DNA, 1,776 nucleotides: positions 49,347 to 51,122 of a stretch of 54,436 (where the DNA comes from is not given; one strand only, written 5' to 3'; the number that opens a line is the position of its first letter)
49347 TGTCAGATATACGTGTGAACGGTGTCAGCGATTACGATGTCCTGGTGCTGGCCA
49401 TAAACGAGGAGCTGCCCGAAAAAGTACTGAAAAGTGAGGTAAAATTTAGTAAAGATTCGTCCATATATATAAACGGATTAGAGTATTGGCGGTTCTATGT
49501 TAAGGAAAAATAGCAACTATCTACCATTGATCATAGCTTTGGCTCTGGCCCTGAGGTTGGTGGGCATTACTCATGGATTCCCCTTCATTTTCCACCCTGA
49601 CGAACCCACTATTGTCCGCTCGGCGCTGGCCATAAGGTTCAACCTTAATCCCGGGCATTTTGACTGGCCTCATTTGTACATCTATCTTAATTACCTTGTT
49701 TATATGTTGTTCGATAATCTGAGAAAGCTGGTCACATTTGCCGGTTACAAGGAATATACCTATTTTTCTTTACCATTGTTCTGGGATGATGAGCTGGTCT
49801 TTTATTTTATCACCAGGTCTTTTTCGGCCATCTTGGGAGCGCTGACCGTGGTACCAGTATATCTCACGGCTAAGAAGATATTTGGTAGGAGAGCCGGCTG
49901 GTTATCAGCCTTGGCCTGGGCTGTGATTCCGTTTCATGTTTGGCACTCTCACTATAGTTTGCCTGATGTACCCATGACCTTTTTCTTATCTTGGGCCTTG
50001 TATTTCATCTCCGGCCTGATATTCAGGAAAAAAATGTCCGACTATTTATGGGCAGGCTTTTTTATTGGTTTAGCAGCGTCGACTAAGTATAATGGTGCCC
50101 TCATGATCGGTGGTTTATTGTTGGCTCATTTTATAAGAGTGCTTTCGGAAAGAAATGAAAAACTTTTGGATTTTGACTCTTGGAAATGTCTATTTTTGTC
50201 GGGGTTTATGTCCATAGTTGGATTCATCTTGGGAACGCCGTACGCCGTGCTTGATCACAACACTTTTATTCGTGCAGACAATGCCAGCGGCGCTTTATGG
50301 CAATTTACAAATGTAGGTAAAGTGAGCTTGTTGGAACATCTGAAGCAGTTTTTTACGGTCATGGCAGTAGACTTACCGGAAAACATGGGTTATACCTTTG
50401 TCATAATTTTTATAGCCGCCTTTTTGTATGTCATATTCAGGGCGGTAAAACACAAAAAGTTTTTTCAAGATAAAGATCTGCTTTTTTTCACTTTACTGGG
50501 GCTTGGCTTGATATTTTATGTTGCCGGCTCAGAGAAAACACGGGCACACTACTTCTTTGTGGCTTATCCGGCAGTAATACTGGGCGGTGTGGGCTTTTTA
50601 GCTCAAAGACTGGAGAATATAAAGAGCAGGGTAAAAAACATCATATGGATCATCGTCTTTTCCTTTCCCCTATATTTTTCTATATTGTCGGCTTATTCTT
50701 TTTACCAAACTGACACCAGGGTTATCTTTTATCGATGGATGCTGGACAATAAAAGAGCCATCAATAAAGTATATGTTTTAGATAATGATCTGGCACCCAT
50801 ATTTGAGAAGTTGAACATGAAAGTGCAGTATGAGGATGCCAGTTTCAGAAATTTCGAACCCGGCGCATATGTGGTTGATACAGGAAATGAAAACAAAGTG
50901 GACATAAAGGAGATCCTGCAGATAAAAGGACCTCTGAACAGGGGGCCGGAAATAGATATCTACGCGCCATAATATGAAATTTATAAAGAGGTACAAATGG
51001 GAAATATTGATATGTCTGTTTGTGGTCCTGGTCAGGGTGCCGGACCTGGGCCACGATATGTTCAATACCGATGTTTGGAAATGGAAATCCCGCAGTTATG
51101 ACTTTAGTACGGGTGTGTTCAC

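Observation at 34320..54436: A 20-kb or larger GT-C-rich two-compartment glycosylation locus with no recognisable initiating enzyme, polymerase or ligase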

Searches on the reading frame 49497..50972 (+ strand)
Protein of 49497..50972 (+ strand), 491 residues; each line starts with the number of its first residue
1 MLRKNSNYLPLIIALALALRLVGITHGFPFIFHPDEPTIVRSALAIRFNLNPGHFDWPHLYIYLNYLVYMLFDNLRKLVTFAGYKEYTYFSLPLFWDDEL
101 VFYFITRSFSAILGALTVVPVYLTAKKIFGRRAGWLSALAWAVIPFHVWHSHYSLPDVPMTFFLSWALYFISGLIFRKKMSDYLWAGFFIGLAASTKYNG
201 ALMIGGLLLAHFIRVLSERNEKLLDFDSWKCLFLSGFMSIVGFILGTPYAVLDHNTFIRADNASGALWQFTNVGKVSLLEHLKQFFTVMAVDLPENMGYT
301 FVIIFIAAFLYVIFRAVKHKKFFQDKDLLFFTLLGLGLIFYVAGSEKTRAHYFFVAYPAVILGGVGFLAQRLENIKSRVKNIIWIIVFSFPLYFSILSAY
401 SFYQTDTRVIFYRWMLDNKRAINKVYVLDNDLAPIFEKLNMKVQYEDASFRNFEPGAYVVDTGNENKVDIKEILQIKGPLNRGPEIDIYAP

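Call 4: search_protein_families(library=pfam, proteins=[window:49497-50972:+], max_evalue=0.01)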
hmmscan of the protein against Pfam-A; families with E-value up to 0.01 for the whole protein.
window:49497-50972:+ (491 aa): 2 families
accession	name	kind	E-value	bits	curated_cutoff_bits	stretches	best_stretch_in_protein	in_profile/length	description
PF13231.12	PMT_2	-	1.2e-17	65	26.1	1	107-214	25-132/160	Dolichyl-phosphate-mannose-protein mannosyltransferase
PF02366.24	PMT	-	3.1e-14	53.6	22.7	1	80-241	58-227/245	Dolichyl-phosphate-mannose-protein mannosyltransferase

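Call 11: search_solved_structures(query=window:49497-50972:+, max_evalue=0.1)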
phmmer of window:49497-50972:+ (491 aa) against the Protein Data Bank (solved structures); distinct sequences matched with E-value up to 0.1: 0.

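Call 16: find_homologous_proteins(query=window:49497-50972:+, max_evalue=0.00001)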
Query window:49497-50972:+ (491 aa): 428 proteins with E <= 0.00001 among 8000 candidates; the best 120 are listed.
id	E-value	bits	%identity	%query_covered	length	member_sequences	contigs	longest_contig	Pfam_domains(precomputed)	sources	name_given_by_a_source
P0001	0.0e+0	1110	100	100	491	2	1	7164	PF02366.25,PF13231.13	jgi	-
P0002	2.8e-226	770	68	100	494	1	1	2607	PF02366.25,PF02516.21,PF13231.13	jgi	-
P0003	3.1e-223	760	66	100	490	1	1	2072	PF02366.25,PF13231.13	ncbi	-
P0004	2.6e-213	728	64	100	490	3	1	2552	PF02366.25,PF13231.13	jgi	-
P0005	1.7e-191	656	59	100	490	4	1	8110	PF02366.25,PF13231.13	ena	-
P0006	1.8e-191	656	58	100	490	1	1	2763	PF02366.25,PF13231.13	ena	-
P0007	2.2e-190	652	58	100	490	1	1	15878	PF02366.25,PF13231.13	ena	-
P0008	3.4e-190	651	58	100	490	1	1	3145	PF02366.25,PF13231.13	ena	-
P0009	3.5e-190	651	58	100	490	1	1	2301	PF02366.25,PF13231.13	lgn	-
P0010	6.4e-189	647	58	100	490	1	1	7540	PF02366.25,PF13231.13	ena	-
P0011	2.9e-183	628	56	100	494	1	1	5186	PF02366.25,PF02516.21,PF13231.13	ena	-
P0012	4.5e-180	618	63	86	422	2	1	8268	PF02366.25,PF13231.13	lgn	-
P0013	1.3e-177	610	55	100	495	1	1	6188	PF02366.25,PF02516.21,PF13231.13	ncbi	-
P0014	3.1e-175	602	54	100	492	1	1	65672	PF02366.25,PF13231.13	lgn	-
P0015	3.4e-165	569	52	100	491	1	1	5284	PF02366.25,PF13231.13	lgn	-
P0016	5.1e-165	568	52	100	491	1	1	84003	PF02366.25,PF13231.13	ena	-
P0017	1.6e-163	563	52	97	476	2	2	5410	PF02366.25,PF02516.21,PF13231.13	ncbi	-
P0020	9.0e-155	534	51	99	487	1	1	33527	PF02366.25,PF02516.21,PF13231.13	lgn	-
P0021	1.2e-146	508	47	100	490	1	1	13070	PF02366.25,PF02516.21,PF13231.13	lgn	-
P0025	1.5e-134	468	71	58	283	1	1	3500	PF02366.25,PF02516.21,PF13231.13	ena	-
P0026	3.3e-132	460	56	73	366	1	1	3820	PF02366.25,PF02516.21,PF13231.13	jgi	jgi:4-amino-4-deoxy-L-arabinose transferase-like glycosyltransferase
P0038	2.5e-125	437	43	100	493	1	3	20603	PF02366.25,PF02516.21,PF13231.13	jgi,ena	-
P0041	4.3e-124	433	45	100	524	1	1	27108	PF02366.25,PF02516.21,PF13231.13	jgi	jgi:4-amino-4-deoxy-L-arabinose transferase-like glycosyltransferase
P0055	1.8e-121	425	44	98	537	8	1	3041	PF02366.25,PF02516.21,PF13231.13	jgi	-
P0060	3.9e-121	423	43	99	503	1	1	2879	PF02366.25,PF02516.21,PF13231.13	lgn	-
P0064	6.4e-121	423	44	98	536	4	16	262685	PF02366.25,PF02516.21,PF13231.13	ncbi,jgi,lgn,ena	-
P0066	8.1e-121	422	41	97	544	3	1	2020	PF02516.21,PF13231.13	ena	-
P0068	2.0e-120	421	44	100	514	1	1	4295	PF02366.25,PF02516.21,PF13231.13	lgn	-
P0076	2.3e-119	418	41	100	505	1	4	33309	PF02366.25,PF02516.21,PF13231.13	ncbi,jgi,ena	-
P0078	6.6e-119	416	42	98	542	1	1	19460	PF02516.21,PF13231.13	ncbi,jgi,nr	ncbi:glycosyltransferase family 39 protein [Patescibacteria group bacterium]|nr:glycosyltransferase 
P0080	1.2e-118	415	40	99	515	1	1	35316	PF02366.25,PF02516.21,PF13231.13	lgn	-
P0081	3.5e-118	414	41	95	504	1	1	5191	PF02366.25,PF02516.21,PF13231.13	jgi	jgi:hypothetical protein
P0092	2.7e-116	408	43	93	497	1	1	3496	PF02366.25,PF02516.21,PF13231.13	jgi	jgi:uncharacterized membrane protein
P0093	4.5e-116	407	41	95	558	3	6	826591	PF02516.21,PF13231.13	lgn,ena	-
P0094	6.0e-116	406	42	99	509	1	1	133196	PF02366.25,PF02516.21,PF13231.13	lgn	-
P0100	3.3e-115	404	43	97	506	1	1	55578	PF02516.21,PF13231.13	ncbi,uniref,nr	ncbi:hypothetical protein GYA27_02225 [candidate division WWE3 bacterium]|uniref:Glycosyltransferase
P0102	5.0e-115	403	45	90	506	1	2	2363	PF02516.21,PF13231.13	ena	-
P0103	5.1e-115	403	44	97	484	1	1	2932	PF02366.25,PF02516.21,PF13231.13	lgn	-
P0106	1.6e-114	402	41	98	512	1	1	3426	PF02366.25,PF02516.21,PF13231.13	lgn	-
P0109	2.7e-114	401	42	98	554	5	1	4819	PF02366.25,PF02516.21,PF13231.13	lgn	-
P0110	3.6e-114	401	41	95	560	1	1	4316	PF02366.25,PF02516.21,PF13231.13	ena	-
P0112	1.0e-113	399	41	98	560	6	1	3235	PF02516.21,PF13231.13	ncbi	-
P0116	2.0e-113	398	42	98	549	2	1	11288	PF02516.21,PF13231.13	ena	-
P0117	2.3e-113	398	42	98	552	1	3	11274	PF02366.25,PF02516.21,PF13231.13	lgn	-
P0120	3.0e-113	398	42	98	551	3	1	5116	PF02516.21,PF13231.13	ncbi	-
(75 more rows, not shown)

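Call 17: find_encoding_contigs(protein=P0001, flank=10000, max_places=4)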
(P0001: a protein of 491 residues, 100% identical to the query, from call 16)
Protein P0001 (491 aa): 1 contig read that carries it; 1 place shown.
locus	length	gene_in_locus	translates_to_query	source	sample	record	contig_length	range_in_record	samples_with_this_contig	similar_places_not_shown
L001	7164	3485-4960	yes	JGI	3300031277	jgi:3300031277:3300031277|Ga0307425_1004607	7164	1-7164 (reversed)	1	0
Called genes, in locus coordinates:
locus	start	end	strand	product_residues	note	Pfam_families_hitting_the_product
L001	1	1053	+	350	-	?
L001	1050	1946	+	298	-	PF03706:LPG_synthase_TM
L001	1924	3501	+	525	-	PF02366:PMT, PF13231:PMT_2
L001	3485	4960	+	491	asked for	PF02366:PMT, PF13231:PMT_2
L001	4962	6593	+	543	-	PF13231:PMT_2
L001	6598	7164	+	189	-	?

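Call 18: find_encoding_contigs(protein=P0014, flank=10000, max_places=3)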
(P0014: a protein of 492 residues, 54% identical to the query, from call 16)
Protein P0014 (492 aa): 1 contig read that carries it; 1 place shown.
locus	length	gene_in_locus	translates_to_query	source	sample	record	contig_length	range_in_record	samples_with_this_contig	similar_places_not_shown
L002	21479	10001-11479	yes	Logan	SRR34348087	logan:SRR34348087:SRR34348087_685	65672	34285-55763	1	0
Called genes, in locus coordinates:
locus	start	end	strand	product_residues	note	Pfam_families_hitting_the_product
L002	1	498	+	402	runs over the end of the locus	PF20706:GT4-conflict (faint), PF13439:Glyco_transf_4, PF00534:Glycos_transf_1, PF13692:Glyco_trans_1_4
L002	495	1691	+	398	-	PF13439:Glyco_transf_4, PF13579:Glyco_trans_4_4, PF00534:Glycos_transf_1, PF13692:Glyco_trans_1_4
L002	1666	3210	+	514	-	PF13231:PMT_2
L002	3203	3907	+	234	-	PF00535:Glycos_transf_2, PF10111:Glyco_tranf_2_2 (weak), PF13641:Glyco_tranf_2_3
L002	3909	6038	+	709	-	PF09852:DUF2079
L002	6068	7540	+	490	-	PF01943:Polysacc_synt, PF13440:Polysacc_synt_3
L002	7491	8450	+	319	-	PF03706:LPG_synthase_TM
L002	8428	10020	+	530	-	PF13231:PMT_2 (weak)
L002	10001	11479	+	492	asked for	PF02366:PMT, PF13231:PMT_2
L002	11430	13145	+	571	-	-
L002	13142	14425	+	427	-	PF01943:Polysacc_synt, PF13440:Polysacc_synt_3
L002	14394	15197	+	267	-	PF00535:Glycos_transf_2, PF10111:Glyco_tranf_2_2 (weak)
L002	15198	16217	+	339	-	PF00535:Glycos_transf_2, PF10111:Glyco_tranf_2_2 (weak), PF13641:Glyco_tranf_2_3 (faint), PF13632:Glyco_trans_2_3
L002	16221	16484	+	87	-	PF13459:Fer4_15 (weak), PF13370:Fer4_13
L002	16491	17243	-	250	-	-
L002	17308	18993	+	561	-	PF02310:B12-binding, PF04055:Radical_SAM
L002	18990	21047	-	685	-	-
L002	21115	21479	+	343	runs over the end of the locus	PF00106:adh_short (weak), PF01073:3Beta_HSD, PF01370:Epimerase, PF02719:Polysacc_synt_2, PF04321:RmlD_sub_bind, PF07993:NAD_binding_4, PF08659:KR (weak), PF16363:GDP_Man_Dehyd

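Call 19: find_encoding_contigs(protein=P0016, flank=10000, max_places=3)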
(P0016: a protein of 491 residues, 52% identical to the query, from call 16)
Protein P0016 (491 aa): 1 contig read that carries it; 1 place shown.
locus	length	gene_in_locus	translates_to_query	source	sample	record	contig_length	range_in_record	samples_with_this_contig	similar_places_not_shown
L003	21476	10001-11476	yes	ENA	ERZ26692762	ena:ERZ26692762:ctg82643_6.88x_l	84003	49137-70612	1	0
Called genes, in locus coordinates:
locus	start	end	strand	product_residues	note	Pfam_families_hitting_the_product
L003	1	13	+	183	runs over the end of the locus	PF13439:Glyco_transf_4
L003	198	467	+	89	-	PF00534:Glycos_transf_1, PF13692:Glyco_trans_1_4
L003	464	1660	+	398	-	PF08323:Glyco_transf_5 (faint), PF13439:Glyco_transf_4, PF13579:Glyco_trans_4_4, PF00534:Glycos_transf_1, PF13692:Glyco_trans_1_4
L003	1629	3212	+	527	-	PF13231:PMT_2 (weak)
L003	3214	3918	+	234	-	PF00535:Glycos_transf_2, PF10111:Glyco_tranf_2_2, PF13641:Glyco_tranf_2_3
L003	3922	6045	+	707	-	PF09852:DUF2079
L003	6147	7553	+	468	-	PF01943:Polysacc_synt, PF13440:Polysacc_synt_3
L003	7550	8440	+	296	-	PF03706:LPG_synthase_TM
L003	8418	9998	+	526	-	PF13231:PMT_2 (weak)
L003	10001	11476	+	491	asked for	PF02366:PMT, PF13231:PMT_2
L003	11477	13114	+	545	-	PF13231:PMT_2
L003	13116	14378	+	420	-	PF01943:Polysacc_synt, PF13440:Polysacc_synt_3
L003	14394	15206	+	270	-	PF00535:Glycos_transf_2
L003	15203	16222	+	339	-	PF00535:Glycos_transf_2, PF10111:Glyco_tranf_2_2 (faint), PF13632:Glyco_trans_2_3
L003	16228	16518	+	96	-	PF13370:Fer4_13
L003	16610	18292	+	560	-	PF02310:B12-binding, PF04055:Radical_SAM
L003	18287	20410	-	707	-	-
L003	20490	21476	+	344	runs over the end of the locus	PF00106:adh_short (faint), PF01073:3Beta_HSD, PF01370:Epimerase, PF02719:Polysacc_synt_2, PF04321:RmlD_sub_bind (weak), PF07993:NAD_binding_4, PF08659:KR, PF16363:GDP_Man_Dehyd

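Call 22: search_solved_structures(query=A1, max_evalue=1, show_alignments=2)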
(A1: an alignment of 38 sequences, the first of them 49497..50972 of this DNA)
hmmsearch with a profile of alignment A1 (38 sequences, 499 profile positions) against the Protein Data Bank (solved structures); distinct sequences matched with E-value up to 1: 3.
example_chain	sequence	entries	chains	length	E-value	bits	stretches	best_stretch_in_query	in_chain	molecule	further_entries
6p25_A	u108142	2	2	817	5.8e-13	51.8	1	103-252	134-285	Dolichyl-phosphate-mannose--protein mannosyltransferase 1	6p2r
3waj_A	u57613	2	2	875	0.014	17.6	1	109-250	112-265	Transmembrane oligosaccharyl transferase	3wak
5gmy_A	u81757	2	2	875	0.014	17.6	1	109-250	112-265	Transmembrane oligosaccharyl transferase, putative | Dolichyl-phosphooligosaccharide-protein glycotransferase 3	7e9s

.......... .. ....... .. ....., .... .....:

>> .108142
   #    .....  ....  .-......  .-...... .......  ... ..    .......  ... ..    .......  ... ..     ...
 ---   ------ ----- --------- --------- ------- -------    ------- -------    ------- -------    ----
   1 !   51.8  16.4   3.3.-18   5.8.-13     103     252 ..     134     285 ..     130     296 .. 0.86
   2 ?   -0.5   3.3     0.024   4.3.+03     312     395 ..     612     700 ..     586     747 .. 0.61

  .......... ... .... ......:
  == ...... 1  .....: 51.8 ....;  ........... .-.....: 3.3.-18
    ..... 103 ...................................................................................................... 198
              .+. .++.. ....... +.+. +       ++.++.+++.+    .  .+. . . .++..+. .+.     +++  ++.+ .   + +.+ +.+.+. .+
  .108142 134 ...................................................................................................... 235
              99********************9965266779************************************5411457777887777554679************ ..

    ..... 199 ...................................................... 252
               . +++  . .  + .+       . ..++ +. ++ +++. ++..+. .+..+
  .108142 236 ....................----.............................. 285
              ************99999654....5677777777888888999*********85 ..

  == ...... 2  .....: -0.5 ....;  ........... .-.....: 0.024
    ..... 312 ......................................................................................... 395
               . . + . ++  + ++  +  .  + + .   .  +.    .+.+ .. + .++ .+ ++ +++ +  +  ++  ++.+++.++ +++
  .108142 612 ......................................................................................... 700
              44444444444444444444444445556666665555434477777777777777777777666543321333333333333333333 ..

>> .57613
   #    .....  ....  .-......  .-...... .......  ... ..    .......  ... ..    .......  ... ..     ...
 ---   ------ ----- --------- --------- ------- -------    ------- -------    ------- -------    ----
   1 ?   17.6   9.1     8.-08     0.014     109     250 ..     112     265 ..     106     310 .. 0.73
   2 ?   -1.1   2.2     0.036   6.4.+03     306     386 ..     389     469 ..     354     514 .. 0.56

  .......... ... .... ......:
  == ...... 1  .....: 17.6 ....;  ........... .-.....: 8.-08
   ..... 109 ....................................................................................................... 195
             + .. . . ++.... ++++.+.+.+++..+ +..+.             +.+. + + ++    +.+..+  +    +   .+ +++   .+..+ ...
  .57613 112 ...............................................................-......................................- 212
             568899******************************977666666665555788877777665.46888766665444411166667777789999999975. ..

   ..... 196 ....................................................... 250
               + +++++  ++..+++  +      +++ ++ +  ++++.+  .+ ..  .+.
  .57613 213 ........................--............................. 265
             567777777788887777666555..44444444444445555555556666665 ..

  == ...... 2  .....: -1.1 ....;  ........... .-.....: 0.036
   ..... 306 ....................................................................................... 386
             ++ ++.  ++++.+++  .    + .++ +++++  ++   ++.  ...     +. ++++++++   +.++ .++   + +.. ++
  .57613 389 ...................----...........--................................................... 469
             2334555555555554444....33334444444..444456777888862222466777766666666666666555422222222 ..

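Call 23: find_related_loci(query=A1, collection=genome_contigs, flank=10000)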
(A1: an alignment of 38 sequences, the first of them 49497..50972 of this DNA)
Query A1 (491 aa) in genome_contigs; peptide patterns used: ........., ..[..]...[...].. (x = any residue, [..] = any of these).
88 stretches matched a pattern; 85 encode a relative of the query (tblastn E <= 1e-3); the best 80 are kept; 80 distinct loci.
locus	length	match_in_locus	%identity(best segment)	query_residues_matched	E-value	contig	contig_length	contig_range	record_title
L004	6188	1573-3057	55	1-491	2e-179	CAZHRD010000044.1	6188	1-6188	MAG TPA_asm: uncultured Candidatus Saccharibacteria bacterium isolate binchicken_co129_933 genome assembly, contig: NODE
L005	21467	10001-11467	52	1-489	1e-162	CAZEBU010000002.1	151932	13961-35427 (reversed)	MAG TPA_asm: uncultured Candidatus Saccharibacteria bacterium isolate SRP128015_co2_294 genome assembly, contig: NODE_4_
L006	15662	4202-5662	48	1-489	4e-156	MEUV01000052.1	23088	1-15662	MAG: candidate division WWE3 bacterium RBG_19FT_COMBO_34_6 rbg_19ft_combo_scaffold_819, whole genome shotgun sequence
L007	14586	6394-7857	58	1-490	0e+0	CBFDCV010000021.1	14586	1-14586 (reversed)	MAG TPA_asm: uncultured candidate division WWE3 bacterium isolate SRR26215684_binner13_Refined_38 genome assembly, conti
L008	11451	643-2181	44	9-490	2e-131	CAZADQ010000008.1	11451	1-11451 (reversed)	MAG TPA_asm: uncultured Candidatus Saccharibacteria bacterium isolate SRP192927_co10_439 genome assembly, contig: NODE_4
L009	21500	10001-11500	43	3-490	5e-131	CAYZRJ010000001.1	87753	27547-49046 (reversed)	MAG TPA_asm: uncultured Candidatus Saccharibacteria bacterium isolate SRP062349_co1_296 genome assembly, contig: NODE_23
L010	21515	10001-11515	45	1-489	1e-132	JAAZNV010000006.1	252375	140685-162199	MAG: candidate division WWE3 bacterium isolate AS27yjCOA_202 63122_AS27, whole genome shotgun sequence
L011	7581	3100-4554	45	20-489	4e-126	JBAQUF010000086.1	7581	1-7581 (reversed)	MAG: Patescibacteria group bacterium isolate MFD12006_ilm_asm_bin4 k127_78460, whole genome shotgun sequence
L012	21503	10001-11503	44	11-489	1e-125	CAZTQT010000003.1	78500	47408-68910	MAG TPA_asm: uncultured Candidatus Saccharibacteria bacterium isolate binchicken_co45_572 genome assembly, contig: NODE_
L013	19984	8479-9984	45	1-489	1e-125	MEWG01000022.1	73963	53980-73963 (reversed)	MAG: candidate division WWE3 bacterium RIFOXYD1_FULL_39_9 rifoxyd1_full_scaffold_282, whole genome shotgun sequence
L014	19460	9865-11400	42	9-489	2e-123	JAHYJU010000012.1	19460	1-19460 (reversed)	MAG: Patescibacteria group bacterium isolate KA30 NODE_1429_length_19460_cov_4.522061, whole genome shotgun sequence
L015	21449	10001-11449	43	1-489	1e-123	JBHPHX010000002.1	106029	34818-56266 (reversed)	Patescibacteria group bacterium isolate SAG AM-312-C07 AM-312-C07_NODE_2, whole genome shotgun sequence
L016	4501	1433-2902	44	1-489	2e-124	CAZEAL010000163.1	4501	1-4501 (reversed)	MAG TPA_asm: uncultured Candidatus Saccharibacteria bacterium isolate binchicken_co169_150 genome assembly, contig: k99_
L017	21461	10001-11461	45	1-485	3e-124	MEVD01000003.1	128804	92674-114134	MAG: candidate division WWE3 bacterium RIFCSPHIGHO2_02_FULL_38_14 rifcsphigho2_02_scaffold_127, whole genome shotgun seq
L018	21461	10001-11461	43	1-489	1e-121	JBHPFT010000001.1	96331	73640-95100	Patescibacteria group bacterium isolate SAG AM-311-K10 NODE_1_length_96331_cov_32.566309, whole genome shotgun sequence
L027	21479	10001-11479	41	1-489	1e-117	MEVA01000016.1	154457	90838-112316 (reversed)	MAG: candidate division WWE3 bacterium RIFCSPHIGHO2_01_FULL_42_13 rifcsphigho2_01_scaffold_797, whole genome shotgun seq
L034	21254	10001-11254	47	1-409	1e-113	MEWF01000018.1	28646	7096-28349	MAG: candidate division WWE3 bacterium RIFOXYC2_FULL_42_13 rifoxyc2_full_scaffold_564, whole genome shotgun sequence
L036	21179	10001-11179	48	23-426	8e-113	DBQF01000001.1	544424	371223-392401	MAG TPA_asm: candidate division WWE3 bacterium UBA1401 UBA1401_contig_1134, whole genome shotgun sequence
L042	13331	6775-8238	42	9-489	9e-116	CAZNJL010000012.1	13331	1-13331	MAG TPA_asm: uncultured Candidatus Saccharibacteria bacterium isolate SRP178699_co1_444 genome assembly, contig: NODE_61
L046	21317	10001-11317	42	1-438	4e-110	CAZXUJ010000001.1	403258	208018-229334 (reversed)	MAG TPA_asm: uncultured Candidatus Saccharibacteria bacterium isolate SRP192515_co1_190 genome assembly, contig: NODE_6_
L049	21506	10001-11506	40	1-489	4e-108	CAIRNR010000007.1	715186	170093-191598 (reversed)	uncultured candidate division WWE3 bacterium isolate AM-2014_bin-1800 genome assembly, contig: bin-1800:7/8, whole genom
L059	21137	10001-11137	46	26-398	1e-100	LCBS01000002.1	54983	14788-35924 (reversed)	MAG: candidate division WWE3 bacterium GW2011_GWB1_41_6 UU72_C0002, whole genome shotgun sequence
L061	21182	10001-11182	45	5-394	5e-99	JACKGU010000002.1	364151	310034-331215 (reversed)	MAG: Candidatus Nomurabacteria bacterium isolate HK-STAS-PATE-46 HK-STAS-PATE-46_2, whole genome shotgun sequence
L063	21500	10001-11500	36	4-489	6e-98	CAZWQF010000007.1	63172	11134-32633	MAG TPA_asm: uncultured Candidatus Saccharibacteria bacterium isolate SRP286056_co1_672 genome assembly, contig: NODE_42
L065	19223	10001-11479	42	4-490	5e-104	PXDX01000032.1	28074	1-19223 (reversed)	MAG: candidate division WWE3 bacterium isolate T3Sed10_354 T3-Sed10-C2466, whole genome shotgun sequence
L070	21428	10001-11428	36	1-489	1e-89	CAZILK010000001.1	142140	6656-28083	MAG TPA_asm: uncultured Candidatus Saccharibacteria bacterium isolate SRP342105_co1_447 genome assembly, contig: NODE_13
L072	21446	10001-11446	39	1-477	4e-88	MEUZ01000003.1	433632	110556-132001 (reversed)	MAG: candidate division WWE3 bacterium RIFCSPHIGHO2_01_FULL_40_23 rifcsphigho2_01_scaffold_40, whole genome shotgun sequ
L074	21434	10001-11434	41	6-475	8e-104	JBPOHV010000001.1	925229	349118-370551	MAG: candidate division WWE3 bacterium isolate MAG_289 c_000000385610, whole genome shotgun sequence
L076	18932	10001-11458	39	1-481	3e-88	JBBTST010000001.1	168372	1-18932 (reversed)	MAG: Patescibacteria group bacterium isolate H41-bin102_1 H41_bin102_1_000000000001, whole genome shotgun sequence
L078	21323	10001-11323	35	3-437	1e-56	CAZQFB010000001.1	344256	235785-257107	MAG TPA_asm: uncultured Candidatus Saccharibacteria bacterium isolate SRP263991_co2_619 genome assembly, contig: NODE_2_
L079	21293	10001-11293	30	22-460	2e-56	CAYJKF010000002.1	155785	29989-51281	MAG TPA_asm: uncultured Candidatus Saccharibacteria bacterium isolate ERP124720_co1_172 genome assembly, contig: NODE_12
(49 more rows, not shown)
